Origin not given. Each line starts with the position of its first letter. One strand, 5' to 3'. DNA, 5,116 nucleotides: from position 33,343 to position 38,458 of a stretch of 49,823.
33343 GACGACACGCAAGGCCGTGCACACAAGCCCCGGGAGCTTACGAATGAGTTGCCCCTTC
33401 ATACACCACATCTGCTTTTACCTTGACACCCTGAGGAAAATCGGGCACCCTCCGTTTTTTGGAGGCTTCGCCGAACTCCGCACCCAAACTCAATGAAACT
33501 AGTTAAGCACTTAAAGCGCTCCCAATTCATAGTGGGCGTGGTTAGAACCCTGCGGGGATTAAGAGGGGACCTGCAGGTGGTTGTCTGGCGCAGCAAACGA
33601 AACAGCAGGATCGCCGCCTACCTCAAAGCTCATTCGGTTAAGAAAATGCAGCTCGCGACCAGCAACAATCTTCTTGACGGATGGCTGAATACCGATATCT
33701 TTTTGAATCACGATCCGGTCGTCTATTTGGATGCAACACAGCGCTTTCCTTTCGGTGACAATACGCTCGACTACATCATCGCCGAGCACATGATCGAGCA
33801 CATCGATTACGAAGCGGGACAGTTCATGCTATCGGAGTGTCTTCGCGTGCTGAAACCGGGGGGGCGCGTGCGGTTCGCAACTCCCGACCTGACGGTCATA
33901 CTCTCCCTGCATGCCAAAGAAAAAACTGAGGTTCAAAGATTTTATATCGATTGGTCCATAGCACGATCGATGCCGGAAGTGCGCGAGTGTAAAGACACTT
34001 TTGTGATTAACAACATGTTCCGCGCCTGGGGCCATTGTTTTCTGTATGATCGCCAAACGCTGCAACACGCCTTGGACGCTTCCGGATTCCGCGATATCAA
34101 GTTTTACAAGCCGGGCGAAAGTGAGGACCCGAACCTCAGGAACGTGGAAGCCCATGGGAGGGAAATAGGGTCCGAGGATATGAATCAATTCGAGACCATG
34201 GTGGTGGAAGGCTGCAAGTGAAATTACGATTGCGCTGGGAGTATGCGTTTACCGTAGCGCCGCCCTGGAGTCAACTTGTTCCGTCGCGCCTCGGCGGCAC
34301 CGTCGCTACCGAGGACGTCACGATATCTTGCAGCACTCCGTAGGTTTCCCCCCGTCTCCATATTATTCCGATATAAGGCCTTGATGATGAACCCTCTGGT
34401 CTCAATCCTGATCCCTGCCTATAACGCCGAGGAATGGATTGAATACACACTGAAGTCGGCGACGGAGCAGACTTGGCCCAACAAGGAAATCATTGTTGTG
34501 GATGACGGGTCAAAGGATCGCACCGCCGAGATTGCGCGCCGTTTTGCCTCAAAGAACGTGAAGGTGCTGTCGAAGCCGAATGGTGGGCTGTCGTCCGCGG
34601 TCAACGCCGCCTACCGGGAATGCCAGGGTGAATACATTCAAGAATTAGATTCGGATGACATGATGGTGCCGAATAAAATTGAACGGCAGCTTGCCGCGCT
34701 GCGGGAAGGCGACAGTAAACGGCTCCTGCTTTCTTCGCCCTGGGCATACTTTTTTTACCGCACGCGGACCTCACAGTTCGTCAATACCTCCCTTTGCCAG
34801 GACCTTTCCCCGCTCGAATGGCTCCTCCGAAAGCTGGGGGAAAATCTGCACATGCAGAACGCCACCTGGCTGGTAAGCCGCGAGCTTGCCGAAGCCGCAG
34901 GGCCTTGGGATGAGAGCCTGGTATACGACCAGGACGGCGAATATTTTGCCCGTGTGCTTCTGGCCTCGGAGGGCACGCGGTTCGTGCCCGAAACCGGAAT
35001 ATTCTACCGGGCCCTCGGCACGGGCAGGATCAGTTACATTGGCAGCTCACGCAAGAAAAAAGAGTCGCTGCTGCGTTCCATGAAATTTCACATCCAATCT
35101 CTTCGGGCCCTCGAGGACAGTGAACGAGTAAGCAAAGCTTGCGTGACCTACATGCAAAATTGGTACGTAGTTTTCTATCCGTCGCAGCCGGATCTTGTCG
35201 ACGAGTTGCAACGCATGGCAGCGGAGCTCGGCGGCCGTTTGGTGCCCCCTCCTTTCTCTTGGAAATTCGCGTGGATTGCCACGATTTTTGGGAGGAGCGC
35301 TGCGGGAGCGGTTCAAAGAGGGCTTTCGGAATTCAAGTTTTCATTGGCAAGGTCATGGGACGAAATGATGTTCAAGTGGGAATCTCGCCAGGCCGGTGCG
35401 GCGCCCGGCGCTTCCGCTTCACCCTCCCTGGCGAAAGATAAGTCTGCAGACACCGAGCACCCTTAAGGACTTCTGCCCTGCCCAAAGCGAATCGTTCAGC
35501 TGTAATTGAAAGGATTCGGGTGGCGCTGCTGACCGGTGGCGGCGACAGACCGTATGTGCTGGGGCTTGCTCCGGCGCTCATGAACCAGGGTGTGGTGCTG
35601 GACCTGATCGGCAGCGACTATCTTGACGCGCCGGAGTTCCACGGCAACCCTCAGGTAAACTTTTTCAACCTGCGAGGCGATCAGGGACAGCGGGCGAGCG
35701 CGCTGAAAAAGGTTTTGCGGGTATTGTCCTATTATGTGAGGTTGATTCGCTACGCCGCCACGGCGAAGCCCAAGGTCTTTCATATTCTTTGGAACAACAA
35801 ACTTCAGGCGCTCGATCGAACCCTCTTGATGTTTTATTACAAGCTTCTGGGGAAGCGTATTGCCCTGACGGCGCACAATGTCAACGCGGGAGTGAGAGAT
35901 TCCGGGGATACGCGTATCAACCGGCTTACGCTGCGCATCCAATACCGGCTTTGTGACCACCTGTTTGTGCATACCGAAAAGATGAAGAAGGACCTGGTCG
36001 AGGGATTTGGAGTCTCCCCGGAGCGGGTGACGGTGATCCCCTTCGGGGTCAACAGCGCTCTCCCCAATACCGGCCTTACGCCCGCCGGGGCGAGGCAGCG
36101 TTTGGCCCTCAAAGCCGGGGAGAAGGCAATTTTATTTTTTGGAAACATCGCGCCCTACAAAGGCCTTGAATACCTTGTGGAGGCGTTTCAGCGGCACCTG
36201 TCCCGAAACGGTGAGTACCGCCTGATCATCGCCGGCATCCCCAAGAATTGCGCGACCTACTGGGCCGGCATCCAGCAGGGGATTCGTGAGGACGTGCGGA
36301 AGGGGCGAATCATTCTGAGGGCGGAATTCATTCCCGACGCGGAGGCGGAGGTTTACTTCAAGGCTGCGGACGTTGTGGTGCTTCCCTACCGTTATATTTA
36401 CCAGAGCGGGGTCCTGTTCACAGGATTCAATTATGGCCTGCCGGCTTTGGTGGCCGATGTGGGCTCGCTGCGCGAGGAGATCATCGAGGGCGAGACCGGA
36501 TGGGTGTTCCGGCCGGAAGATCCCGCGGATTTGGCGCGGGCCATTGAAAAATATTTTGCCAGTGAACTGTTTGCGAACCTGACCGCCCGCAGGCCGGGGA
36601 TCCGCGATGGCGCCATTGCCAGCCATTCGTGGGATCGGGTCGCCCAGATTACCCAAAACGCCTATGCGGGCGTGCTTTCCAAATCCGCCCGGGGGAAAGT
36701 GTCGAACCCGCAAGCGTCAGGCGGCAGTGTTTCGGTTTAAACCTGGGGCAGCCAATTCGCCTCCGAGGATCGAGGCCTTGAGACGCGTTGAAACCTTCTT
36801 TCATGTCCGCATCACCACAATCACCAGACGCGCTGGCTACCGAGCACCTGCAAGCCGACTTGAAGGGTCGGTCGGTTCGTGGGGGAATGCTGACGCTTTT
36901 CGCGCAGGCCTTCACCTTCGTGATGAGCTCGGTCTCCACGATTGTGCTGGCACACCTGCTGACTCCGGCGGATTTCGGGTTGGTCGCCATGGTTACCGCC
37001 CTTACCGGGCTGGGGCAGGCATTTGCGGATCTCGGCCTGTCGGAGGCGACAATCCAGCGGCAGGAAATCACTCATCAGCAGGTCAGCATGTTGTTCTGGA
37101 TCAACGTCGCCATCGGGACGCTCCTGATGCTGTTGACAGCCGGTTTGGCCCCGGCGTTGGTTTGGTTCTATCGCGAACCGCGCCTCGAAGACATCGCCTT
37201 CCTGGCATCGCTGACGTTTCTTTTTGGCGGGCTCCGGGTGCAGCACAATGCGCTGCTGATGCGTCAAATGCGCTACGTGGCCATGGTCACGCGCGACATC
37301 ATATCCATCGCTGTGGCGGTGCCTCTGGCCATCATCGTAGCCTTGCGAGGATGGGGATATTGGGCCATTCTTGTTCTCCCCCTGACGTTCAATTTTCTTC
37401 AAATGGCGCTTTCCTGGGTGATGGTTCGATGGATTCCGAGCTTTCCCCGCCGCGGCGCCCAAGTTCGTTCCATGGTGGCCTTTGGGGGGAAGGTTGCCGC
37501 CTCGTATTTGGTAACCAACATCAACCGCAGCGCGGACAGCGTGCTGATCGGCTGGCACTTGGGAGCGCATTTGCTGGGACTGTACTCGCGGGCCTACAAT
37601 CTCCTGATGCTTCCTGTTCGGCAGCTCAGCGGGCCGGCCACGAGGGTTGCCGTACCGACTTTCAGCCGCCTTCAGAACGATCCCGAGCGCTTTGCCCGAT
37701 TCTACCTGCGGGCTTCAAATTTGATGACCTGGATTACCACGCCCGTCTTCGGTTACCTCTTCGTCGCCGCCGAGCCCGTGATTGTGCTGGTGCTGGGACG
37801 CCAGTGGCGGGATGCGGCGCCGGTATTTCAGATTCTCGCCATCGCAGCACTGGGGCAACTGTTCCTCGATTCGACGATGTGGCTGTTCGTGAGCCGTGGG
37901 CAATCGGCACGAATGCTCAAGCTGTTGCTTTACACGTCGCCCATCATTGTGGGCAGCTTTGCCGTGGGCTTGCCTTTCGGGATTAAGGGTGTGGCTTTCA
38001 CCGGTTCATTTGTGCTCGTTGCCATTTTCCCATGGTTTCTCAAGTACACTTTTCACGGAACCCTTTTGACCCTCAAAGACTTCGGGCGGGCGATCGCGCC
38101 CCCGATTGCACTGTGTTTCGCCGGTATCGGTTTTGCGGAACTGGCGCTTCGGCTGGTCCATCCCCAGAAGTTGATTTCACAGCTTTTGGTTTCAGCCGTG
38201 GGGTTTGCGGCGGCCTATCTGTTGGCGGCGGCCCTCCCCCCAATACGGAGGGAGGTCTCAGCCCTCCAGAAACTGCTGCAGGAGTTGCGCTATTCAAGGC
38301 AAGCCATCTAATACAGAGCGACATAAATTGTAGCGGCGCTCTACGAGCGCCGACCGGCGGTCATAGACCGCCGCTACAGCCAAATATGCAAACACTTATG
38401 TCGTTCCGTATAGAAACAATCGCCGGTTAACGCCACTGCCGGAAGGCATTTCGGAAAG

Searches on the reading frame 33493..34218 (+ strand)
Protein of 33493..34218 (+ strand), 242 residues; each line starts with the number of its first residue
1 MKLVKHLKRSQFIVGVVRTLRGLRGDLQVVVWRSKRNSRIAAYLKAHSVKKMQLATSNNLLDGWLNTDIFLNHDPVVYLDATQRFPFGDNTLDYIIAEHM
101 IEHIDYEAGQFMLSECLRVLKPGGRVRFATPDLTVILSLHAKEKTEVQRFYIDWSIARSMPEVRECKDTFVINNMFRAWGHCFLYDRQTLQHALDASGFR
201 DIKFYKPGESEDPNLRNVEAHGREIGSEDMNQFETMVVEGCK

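Call 14: search_protein_families(library=pfam, proteins=[window:33493-34218:+], max_evalue=0.001)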
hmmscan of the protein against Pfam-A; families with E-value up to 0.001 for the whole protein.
window:33493-34218:+ (242 aa): 3 families
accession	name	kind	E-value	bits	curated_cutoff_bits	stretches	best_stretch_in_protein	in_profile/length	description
PF08241.18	Methyltransf_11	-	4.9e-08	34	21.2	1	77-126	47-93/95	Methyltransferase domain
PF13489.12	Methyltransf_23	-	5.2e-07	30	27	1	86-202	76-162/164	Methyltransferase domain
PF13649.12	Methyltransf_25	-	7.1e-06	27.1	27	1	80-124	54-97/97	Methyltransferase domain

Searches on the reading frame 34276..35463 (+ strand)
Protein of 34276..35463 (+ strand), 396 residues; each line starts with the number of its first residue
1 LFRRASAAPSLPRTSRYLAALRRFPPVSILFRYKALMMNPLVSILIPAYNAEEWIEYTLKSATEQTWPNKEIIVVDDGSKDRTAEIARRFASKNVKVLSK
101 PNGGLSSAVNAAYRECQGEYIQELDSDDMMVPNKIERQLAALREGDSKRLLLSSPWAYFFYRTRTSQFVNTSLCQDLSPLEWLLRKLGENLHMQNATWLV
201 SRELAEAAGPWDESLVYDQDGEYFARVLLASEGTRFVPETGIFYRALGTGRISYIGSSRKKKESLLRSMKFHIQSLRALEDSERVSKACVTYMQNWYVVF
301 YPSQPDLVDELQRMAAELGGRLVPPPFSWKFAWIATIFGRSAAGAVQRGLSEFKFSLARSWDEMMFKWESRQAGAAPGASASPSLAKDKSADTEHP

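Call 60: search_protein_families(library=pfam, proteins=[window:34276-35463:+], max_evalue=0.0001)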
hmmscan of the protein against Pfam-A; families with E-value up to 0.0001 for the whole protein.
window:34276-35463:+ (396 aa): 3 families
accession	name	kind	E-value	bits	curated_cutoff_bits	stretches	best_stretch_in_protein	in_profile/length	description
PF00535.33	Glycos_transf_2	-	5.5e-33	114.7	23.3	1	43-146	1-107/168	Glycosyl transferase family 2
PF10111.15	Glyco_tranf_2_2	-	1.8e-11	44.5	27.3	1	43-246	1-217/276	Glycosyltransferase like family 2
PF13641.12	Glyco_tranf_2_3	-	8.4e-09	36.2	27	1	42-144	3-112/230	Glycosyltransferase like family 2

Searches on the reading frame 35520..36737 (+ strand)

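Call 60: search_protein_families(library=pfam, proteins=[window:35520-36737:+], max_evalue=0.0001)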
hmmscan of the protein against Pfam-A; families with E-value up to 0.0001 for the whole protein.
window:35520-36737:+ (406 aa): 4 families
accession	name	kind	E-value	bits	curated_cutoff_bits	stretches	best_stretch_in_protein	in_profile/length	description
PF13692.12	Glyco_trans_1_4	-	1.1e-19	71.5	27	1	202-345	2-139/142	Glycosyl transferases group 1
PF00534.26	Glycos_transf_1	-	8e-18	65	26.4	1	192-349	6-159/172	Glycosyl transferases group 1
PF13439.12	Glyco_transf_4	-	6.9e-14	52.7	28.5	1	11-179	6-168/170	Glycosyltransferase Family 4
PF13579.12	Glyco_trans_4_4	-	3e-08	34.6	29.7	1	7-176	1-158/158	Glycosyl transferase 4-like domain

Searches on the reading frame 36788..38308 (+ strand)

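Call 60: search_protein_families(library=pfam, proteins=[window:36788-38308:+], max_evalue=0.0001)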
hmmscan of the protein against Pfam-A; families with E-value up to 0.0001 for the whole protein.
window:36788-38308:+ (507 aa): 2 families
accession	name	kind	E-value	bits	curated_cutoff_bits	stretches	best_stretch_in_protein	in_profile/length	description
PF13440.11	Polysacc_synt_3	-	1.7e-81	274.2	23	1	53-345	1-293/293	Polysaccharide biosynthesis protein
PF01943.22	Polysacc_synt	-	1.8e-36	126.4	28.2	1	30-296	2-274/274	Polysaccharide biosynthesis protein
